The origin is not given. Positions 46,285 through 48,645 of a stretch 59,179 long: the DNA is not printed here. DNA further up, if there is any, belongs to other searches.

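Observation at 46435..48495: TssB and TssC encoded as a single 686-aa polypeptide (fused T6SS sheath)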

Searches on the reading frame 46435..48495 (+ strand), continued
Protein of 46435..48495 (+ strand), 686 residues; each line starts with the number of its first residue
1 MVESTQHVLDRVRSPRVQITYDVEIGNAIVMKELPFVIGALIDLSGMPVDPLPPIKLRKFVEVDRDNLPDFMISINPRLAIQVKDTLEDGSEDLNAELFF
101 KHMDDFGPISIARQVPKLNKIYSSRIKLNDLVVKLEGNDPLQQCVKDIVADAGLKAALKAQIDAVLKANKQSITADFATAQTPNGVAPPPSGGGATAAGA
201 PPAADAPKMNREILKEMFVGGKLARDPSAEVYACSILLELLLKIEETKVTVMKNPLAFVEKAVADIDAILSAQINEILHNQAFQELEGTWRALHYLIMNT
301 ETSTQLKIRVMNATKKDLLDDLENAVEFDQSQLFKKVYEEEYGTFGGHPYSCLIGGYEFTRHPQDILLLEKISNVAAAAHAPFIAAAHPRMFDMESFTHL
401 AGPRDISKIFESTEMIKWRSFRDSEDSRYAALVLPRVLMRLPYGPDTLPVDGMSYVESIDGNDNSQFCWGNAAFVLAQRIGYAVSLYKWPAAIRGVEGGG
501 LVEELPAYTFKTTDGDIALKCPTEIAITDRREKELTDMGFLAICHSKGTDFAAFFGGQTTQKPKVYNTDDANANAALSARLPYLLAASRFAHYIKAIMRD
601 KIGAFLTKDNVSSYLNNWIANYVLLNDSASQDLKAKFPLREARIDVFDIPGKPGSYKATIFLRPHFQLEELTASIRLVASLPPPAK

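Call 45: fold_search(model_id=the predicted structure, library=pdb)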
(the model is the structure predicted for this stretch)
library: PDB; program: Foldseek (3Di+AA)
matches with E <= 10: 270; with E <= 0.001: 10
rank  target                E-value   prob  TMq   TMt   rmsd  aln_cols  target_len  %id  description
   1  9n4v_A                1.6e-30  1.00  0.31  0.57  13.9       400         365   64  Azotobacter vinelandii extended type VI secretion system sheath tube complex (released 2025-07-16)
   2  5n8n_B                2.0e-28  1.00  0.39  0.57  13.4       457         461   48  Contracted sheath of a Pseudomonas aeruginosa type six secretion system consisting of TssB1 and TssC1 (released 2018-01-10)
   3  5urx_1B               1.0e-23  1.00  0.38  0.59  11.8       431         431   40  Structure of the contracted type VI secretion system sheath in Myxococcus xanthus (released 2017-05-10)
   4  3j9g_2                2.1e-23  1.00  0.38  0.59  11.8       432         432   38  Atomic model of the VipA/VipB, the type six secretion system contractile sheath of Vibrio cholerae from cryo-EM (released 2015-03-11)
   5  5urw_1B               4.1e-23  1.00  0.38  0.61  10.2       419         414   40  Structure of the extended type VI secretion system sheath in Myxococcus xanthus (released 2017-05-10)
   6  5myu_MODEL_1_A        6.6e-23  1.00  0.39  0.60  11.2       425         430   40  VipA-N2/VipB contracted sheath of type VI secretion system (released 2017-08-02)
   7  5mxn_MODEL_1_A        5.5e-22  1.00  0.43  0.61  10.2       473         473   36  Atomic model of the VipA/VipB/Hcp, the type six secretion system non-contractile sheath-tube of Vibrio cholera (released 2017-08-02)
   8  5ojq_A                6.0e-22  1.00  0.43  0.61  10.2       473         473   36  The modeled structure of of wild type extended type VI secretion system sheath/tube complex in vibrio cholerae based o (released 2017-08-09)
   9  3j9o_B                2.3e-16  1.00  0.35  0.54  12.1       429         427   29  CryoEM structure of a type VI secretion system (released 2015-03-18)
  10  5n8n_A                9.5e-05  1.00  0.15  0.73  13.6       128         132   41  Contracted sheath of a Pseudomonas aeruginosa type six secretion system consisting of TssB1 and TssC1 (released 2018-01-10)
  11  5ojq_G                5.0e-03  1.00  0.12  0.47  14.0       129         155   31  The modeled structure of of wild type extended type VI secretion system sheath/tube complex in vibrio cholerae based o (released 2017-08-09)
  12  5mxn_MODEL_1_a        8.4e-03  1.00  0.12  0.48  12.9       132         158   30  Atomic model of the VipA/VipB/Hcp, the type six secretion system non-contractile sheath-tube of Vibrio cholera (released 2017-08-02)
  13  5urw_1A               1.1e-02  1.00  0.12  0.58   2.1        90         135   32  Structure of the extended type VI secretion system sheath in Myxococcus xanthus (released 2017-05-10)
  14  5myu_MODEL_1_a        1.4e-02  1.00  0.12  0.57   8.2       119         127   28  VipA-N2/VipB contracted sheath of type VI secretion system (released 2017-08-02)
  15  3j9g_1                4.2e-02  1.00  0.12  0.58   8.0       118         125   29  Atomic model of the VipA/VipB, the type six secretion system contractile sheath of Vibrio cholerae from cryo-EM (released 2015-03-11)
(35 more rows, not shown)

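Call 62: find_encoding_contigs(protein=P0095, flank=10000, max_places=1)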
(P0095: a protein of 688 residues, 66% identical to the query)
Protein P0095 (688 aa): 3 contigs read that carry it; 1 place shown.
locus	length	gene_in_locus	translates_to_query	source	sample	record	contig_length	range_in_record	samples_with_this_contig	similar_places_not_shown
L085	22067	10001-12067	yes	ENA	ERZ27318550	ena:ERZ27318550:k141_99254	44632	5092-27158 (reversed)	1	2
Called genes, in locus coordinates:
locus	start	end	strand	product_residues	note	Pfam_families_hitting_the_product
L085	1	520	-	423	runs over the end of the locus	PF06689:zf-C4_ClpX, PF00493:MCM (weak), PF05496:RuvB_N (faint), PF01078:Mg_chelatase (faint), PF07724:AAA_2, PF00004:AAA, PF07728:AAA_5 (faint), PF10431:ClpB_D2-small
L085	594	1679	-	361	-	PF03193:RsgA_GTPase (faint), PF00005:ABC_tran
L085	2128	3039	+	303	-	PF01820:Dala_Dala_lig_N, PF02655:ATP-grasp_3, PF08443:RimK, PF07478:Dala_Dala_lig_C, PF13535:ATP-grasp_4 (weak)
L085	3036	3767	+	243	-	PF08478:POTRA_1, PF03799:FtsQ_DivIB_C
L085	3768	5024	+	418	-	PF02491:SHS2_FTSA, PF06723:MreB_Mbl, PF14450:FtsA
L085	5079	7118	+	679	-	PF00270:DEAD, PF04851:ResIII, PF00271:Helicase_C, PF19833:RecG_dom3_C (weak)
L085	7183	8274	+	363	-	PF13609:Porin_4 (weak)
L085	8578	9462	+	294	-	PF03331:LpxC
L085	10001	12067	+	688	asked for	PF05591:T6SS_VipA, PF05943:VipB, PF18945:VipB_2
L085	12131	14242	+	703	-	PF00211:Guanylate_cyc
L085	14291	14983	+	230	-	-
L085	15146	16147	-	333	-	PF00044:Gp_dh_N, PF02800:Gp_dh_C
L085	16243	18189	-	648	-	PF00456:Transketolase_N, PF13292:DXP_synthase_N (faint), PF02779:Transket_pyr, PF22613:Transketolase_C_1, PF02780:Transketolase_C (weak)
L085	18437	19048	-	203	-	-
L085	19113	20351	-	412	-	PF01773:Nucleos_tra2_N, PF07670:Gate, PF07662:Nucleos_tra2_C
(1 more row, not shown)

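Call 72: search_protein_families(library=pfam, proteins=[L031:1355-3190:-, L031:4173-5543:+, L031:5660-6652:+, L031:8302-9402:+, L031:11976-12584:+, L031:12681-13070:+, L031:13093-14928:+, L031:14883-15941:+, L031:16609-17991:+, L031:18016-18759:+], max_evalue=0.001)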
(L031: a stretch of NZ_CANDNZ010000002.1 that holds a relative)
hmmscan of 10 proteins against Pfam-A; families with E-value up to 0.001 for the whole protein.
L031:1355-3190:- (611 aa): 1 family
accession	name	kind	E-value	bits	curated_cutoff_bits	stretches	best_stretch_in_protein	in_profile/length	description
PF08811.16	DUF1800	-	3.4e-88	297.1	26.1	1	79-608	1-418/419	Protein of unknown function (DUF1800)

L031:4173-5543:+ (456 aa): 0 families

L031:5660-6652:+ (330 aa): 4 families
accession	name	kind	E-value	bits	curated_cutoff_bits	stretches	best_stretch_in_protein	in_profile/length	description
PF02826.25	2-Hacid_dh_C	-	1.1e-49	168.6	25.1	1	109-296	1-178/178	D-isomer specific 2-hydroxyacid dehydrogenase, NAD binding domain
PF00389.36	2-Hacid_dh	-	9.8e-31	106.6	24.6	1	3-321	1-127/134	D-isomer specific 2-hydroxyacid dehydrogenase, catalytic domain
PF03446.21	NAD_binding_2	-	4.9e-06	27.1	21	1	145-256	1-117/161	NAD binding domain of 6-phosphogluconate dehydrogenase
PF07991.19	KARI_N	-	0.00019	21.5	20.6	1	141-228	2-91/165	Acetohydroxy acid isomeroreductase, NADPH-binding domain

L031:8302-9402:+ (366 aa): 6 families
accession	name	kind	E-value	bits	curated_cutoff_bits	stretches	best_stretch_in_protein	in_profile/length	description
PF00158.32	Sigma54_activat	-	4.3e-59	199.4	20.2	1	20-186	1-167/168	Sigma-54 interaction domain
PF14532.12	Sigma54_activ_2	-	3.7e-20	73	25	1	21-191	1-138/138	Sigma-54 interaction domain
PF25601.1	AAA_lid_14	-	5.3e-19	68.3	27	1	192-258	1-67/87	AAA+ ATPase lid domain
PF07728.20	AAA_5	-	6.8e-07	29.8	22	1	43-161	1-122/139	AAA domain (dynein-related subfamily)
PF00004.35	AAA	-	8.8e-07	29.9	21.2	1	44-162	1-110/131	ATPase family associated with various cellular activities (AAA)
PF07724.20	AAA_2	-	8.8e-07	29.5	27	1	44-168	6-131/166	AAA domain (Cdc48 subfamily)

L031:11976-12584:+ (202 aa): 1 family
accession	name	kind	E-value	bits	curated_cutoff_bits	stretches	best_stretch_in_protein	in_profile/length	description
PF05638.18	T6SS_HCP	-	6.2e-19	69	23.5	1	51-172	15-129/129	Type VI secretion system effector, Hcp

L031:12681-13070:+ (129 aa): 1 family
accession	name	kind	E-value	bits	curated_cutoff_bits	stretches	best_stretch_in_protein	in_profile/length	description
PF04965.19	GPW_gp25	-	1.5e-05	25.1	27.2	1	65-102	36-74/96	Baseplate wedge protein gp25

L031:13093-14928:+ (611 aa): 1 family
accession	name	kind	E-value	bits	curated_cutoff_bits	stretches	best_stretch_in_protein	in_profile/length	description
PF05947.17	T6SS_TssF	-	4.4e-138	461.9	25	1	5-608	4-608/608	Type VI secretion system, TssF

L031:14883-15941:+ (352 aa): 1 family
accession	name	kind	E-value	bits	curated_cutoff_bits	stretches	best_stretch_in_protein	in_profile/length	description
PF06996.16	T6SS_TssG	-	6.6e-52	177.1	24.6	1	27-326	6-303/304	Type VI secretion, TssG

L031:16609-17991:+ (460 aa): 1 family
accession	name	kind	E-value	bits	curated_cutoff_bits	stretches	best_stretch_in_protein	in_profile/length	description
PF05936.17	T6SS_VasE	-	1.9e-44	152.6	23.4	1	23-351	1-324/429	Bacterial Type VI secretion, VC_A0110, EvfL, ImpJ, VasE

L031:18016-18759:+ (247 aa): 1 family
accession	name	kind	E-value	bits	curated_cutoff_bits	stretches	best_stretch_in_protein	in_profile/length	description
PF09850.14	DotU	-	4.1e-17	62.9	27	1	81-230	53-200/205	Type VI secretion system protein DotU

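Call 76: search_protein_families(library=pfam, proteins=[P0160, P0198, P0133, P0175, P0179, P0168, P0234, P0130], max_evalue=0.0001)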
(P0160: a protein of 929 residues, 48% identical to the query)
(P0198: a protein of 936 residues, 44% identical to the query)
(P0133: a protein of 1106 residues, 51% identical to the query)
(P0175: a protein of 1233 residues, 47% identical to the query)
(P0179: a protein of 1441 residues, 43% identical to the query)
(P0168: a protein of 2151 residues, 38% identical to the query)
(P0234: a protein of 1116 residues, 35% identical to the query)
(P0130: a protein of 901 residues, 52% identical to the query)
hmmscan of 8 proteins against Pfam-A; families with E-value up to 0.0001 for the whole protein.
P0160 (929 aa): 3 families
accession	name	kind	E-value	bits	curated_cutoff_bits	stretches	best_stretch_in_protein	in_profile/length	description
PF05943.17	VipB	-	1.2e-112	376.3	27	1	502-802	2-301/301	EvpB/VC_A0108, tail sheath N-terminal domain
PF05591.17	T6SS_VipA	-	5e-38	130.8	24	1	302-440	2-141/155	Type VI secretion system, VipA, VC_A0107 or Hcp2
PF18945.5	VipB_2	-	4.6e-33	114.2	27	1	812-921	2-111/112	EvpB/VC_A0108, tail sheath gpW/gp25-like domain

P0198 (936 aa): 3 families
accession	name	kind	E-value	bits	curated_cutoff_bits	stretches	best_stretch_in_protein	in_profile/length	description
PF05943.17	VipB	-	9.3e-107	357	27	1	512-807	3-301/301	EvpB/VC_A0108, tail sheath N-terminal domain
PF05591.17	T6SS_VipA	-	4.5e-39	134.2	24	1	310-450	2-143/155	Type VI secretion system, VipA, VC_A0107 or Hcp2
PF18945.5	VipB_2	-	3e-34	118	27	1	819-924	3-108/112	EvpB/VC_A0108, tail sheath gpW/gp25-like domain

P0133 (1106 aa): 3 families
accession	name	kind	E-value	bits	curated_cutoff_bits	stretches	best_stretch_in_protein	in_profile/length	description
PF05943.17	VipB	-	7.5e-131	436.1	27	1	682-981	2-300/301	EvpB/VC_A0108, tail sheath N-terminal domain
PF05591.17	T6SS_VipA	-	1.4e-41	142.3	24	1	457-608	2-152/155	Type VI secretion system, VipA, VC_A0107 or Hcp2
PF18945.5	VipB_2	-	5.5e-40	136.5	27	1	991-1101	1-111/112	EvpB/VC_A0108, tail sheath gpW/gp25-like domain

P0175 (1233 aa): 3 families
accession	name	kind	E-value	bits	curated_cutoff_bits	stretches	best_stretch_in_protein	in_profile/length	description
PF05943.17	VipB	-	2e-104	349.3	27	1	813-1104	2-301/301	EvpB/VC_A0108, tail sheath N-terminal domain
PF05591.17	T6SS_VipA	-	7e-45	153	24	1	592-741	3-154/155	Type VI secretion system, VipA, VC_A0107 or Hcp2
PF18945.5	VipB_2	-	1.3e-31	109.6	27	1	1114-1221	2-109/112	EvpB/VC_A0108, tail sheath gpW/gp25-like domain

P0179 (1441 aa): 3 families
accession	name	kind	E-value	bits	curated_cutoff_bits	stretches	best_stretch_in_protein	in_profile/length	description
PF05943.17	VipB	-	4.2e-118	394.2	27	1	1015-1316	3-301/301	EvpB/VC_A0108, tail sheath N-terminal domain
PF05591.17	T6SS_VipA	-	2.4e-38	131.8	24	1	793-938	3-144/155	Type VI secretion system, VipA, VC_A0107 or Hcp2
PF18945.5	VipB_2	-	1.5e-31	109.3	27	1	1326-1432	2-108/112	EvpB/VC_A0108, tail sheath gpW/gp25-like domain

P0168 (2151 aa): 19 families
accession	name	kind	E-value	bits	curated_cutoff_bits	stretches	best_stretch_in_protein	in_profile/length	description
PF05943.17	VipB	-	1.3e-146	487.8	27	2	1198-1476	3-299/301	EvpB/VC_A0108, tail sheath N-terminal domain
PF05591.17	T6SS_VipA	-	2.1e-63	213.2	24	2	994-1138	4-154/155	Type VI secretion system, VipA, VC_A0107 or Hcp2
PF18945.5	VipB_2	-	3.4e-31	108.2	27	2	619-715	9-109/112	EvpB/VC_A0108, tail sheath gpW/gp25-like domain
PF00069.31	Pkinase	-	2.8e-28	99.5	31.7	1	1629-1840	1-199/263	Protein kinase domain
PF05936.17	T6SS_VasE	-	7.4e-23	81.4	23.4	2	2019-2140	305-426/429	Bacterial Type VI secretion, VC_A0110, EvfL, ImpJ, VasE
PF07714.23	PK_Tyr_Ser-Thr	-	1.7e-20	73.8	23.1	1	1632-1838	4-205/258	Protein tyrosine and serine/threonine kinase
PF07719.23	TPR_2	-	2.2e-18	65.2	27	0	940-971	2-33/34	Tetratricopeptide repeat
PF00515.34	TPR_1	-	9.7e-16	57.3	27.8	0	940-971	2-33/34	Tetratricopeptide repeat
PF13428.12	TPR_14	-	3.2e-15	55.6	23.5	0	911-947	7-43/44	Tetratricopeptide repeat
PF14559.12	TPR_19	-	8.5e-12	45.7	25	1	919-978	5-64/68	Tetratricopeptide repeat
PF13431.12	TPR_17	-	1.7e-11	43.9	24.4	0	928-959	2-33/34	Tetratricopeptide repeat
PF13432.12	TPR_16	-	6.2e-11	43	32.7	1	914-971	6-63/65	Tetratricopeptide repeat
PF13181.12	TPR_8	-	8.9e-09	35.3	25.7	0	909-936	5-32/34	Tetratricopeptide repeat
PF13176.12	TPR_7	-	2.6e-08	33.8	27.9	0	942-971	2-31/36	Tetratricopeptide repeat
PF13424.12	TPR_12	-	3.5e-08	34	30.1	0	911-969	9-75/77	Tetratricopeptide repeat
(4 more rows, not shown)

P0234 (1116 aa): 3 families
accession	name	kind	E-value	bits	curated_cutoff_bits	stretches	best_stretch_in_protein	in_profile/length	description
PF05943.17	VipB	-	5.1e-132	439.9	27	2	699-996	2-300/301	EvpB/VC_A0108, tail sheath N-terminal domain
PF05591.17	T6SS_VipA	-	6e-57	192.2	24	2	504-643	5-149/155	Type VI secretion system, VipA, VC_A0107 or Hcp2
PF18945.5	VipB_2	-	1.9e-28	99.4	27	2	1007-1111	2-109/112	EvpB/VC_A0108, tail sheath gpW/gp25-like domain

P0130 (901 aa): 3 families
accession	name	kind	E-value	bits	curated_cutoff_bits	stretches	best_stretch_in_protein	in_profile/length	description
PF05943.17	VipB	-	1.1e-115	386.3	27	1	475-778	1-300/301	EvpB/VC_A0108, tail sheath N-terminal domain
PF18945.5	VipB_2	-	7.9e-44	148.9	27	1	789-899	2-112/112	EvpB/VC_A0108, tail sheath gpW/gp25-like domain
PF05591.17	T6SS_VipA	-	3.4e-32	111.8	24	1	10-156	2-143/155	Type VI secretion system, VipA, VC_A0107 or Hcp2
